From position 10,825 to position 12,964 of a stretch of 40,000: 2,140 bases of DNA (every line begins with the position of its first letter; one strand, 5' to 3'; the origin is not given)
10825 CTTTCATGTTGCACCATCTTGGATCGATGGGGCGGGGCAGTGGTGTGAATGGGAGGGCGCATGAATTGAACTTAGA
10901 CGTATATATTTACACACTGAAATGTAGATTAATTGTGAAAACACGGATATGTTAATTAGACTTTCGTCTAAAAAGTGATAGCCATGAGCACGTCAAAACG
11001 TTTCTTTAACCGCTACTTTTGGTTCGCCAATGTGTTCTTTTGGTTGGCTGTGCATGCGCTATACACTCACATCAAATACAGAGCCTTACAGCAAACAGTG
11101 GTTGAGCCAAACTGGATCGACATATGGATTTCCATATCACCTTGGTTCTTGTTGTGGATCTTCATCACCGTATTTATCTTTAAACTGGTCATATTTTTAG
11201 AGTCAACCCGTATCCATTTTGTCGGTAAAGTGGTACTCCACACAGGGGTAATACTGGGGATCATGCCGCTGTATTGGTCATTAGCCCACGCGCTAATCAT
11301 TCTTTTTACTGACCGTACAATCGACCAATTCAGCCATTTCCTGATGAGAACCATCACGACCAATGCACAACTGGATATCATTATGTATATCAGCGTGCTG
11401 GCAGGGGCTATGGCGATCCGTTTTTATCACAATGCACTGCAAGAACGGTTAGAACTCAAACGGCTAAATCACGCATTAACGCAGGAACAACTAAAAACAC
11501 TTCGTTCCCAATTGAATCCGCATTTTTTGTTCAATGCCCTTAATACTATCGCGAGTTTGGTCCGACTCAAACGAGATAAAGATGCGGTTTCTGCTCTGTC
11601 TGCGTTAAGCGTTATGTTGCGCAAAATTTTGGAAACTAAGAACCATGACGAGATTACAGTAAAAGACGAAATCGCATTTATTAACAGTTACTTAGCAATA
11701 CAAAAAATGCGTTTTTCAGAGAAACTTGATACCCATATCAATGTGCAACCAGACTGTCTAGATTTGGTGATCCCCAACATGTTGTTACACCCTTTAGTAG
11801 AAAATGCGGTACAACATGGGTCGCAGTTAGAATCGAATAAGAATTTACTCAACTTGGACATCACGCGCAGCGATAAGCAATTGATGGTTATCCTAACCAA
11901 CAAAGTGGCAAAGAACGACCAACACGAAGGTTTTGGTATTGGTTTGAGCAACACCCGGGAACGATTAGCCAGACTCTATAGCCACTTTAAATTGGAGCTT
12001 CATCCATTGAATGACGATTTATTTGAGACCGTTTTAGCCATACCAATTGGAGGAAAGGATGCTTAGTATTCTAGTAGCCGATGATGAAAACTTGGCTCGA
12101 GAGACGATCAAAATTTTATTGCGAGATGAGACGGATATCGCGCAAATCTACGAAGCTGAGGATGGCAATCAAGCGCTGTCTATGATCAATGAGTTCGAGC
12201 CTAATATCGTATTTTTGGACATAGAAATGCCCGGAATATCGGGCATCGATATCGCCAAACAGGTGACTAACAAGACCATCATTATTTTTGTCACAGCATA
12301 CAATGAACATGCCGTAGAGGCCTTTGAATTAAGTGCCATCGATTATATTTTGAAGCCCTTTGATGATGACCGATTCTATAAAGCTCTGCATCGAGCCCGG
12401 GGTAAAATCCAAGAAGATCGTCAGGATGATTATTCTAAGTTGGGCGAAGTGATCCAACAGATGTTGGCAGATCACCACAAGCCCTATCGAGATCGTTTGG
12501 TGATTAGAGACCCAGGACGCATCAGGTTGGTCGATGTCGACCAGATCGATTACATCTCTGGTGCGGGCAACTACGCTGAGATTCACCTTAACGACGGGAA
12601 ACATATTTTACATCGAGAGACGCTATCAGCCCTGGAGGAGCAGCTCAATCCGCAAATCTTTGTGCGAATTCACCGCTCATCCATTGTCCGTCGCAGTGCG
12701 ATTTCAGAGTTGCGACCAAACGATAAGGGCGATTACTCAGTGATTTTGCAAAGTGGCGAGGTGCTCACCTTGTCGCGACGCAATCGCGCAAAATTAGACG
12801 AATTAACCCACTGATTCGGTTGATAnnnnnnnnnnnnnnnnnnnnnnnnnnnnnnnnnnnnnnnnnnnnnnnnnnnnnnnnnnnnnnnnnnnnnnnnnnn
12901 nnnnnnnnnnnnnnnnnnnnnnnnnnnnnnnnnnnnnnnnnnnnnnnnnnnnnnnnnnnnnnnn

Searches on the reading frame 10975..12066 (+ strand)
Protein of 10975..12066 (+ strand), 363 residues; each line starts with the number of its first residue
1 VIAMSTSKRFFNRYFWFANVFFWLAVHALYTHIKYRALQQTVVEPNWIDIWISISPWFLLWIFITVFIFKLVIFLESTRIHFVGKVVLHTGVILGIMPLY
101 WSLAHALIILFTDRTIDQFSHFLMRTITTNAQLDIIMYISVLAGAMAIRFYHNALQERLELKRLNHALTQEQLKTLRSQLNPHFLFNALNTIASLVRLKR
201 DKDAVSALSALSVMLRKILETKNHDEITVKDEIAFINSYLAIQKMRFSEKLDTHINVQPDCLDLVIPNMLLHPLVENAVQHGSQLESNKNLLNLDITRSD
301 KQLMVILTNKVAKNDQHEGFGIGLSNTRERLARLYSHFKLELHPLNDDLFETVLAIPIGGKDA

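Call 28: search_protein_families(library=pfam, proteins=[window:10975-12066:+])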
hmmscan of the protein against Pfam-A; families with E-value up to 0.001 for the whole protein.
window:10975-12066:+ (363 aa): 1 family
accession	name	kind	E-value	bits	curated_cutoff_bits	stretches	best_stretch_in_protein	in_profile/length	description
PF06580.19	His_kinase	-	4.6e-26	91.3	25.2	1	172-251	2-81/81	Histidine kinase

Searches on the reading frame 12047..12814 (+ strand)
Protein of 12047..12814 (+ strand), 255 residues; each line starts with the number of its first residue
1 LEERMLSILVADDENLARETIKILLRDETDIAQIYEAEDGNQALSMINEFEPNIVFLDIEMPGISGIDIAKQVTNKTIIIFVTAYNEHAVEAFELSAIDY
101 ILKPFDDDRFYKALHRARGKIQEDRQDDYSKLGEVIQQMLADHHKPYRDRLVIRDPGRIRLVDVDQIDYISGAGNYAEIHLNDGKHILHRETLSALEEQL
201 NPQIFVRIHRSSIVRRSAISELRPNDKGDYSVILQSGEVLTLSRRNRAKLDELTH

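Call 28: search_protein_families(library=pfam, proteins=[window:12047-12814:+])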
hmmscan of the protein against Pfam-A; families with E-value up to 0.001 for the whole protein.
window:12047-12814:+ (255 aa): 2 families
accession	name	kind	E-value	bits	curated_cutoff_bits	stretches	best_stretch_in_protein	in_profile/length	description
PF00072.30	Response_reg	-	8.1e-24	84.4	30.2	1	8-114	1-110/111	Response regulator receiver domain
PF04397.21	LytTR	-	5.1e-23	81.6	22.6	1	158-253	2-96/98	LytTr DNA-binding domain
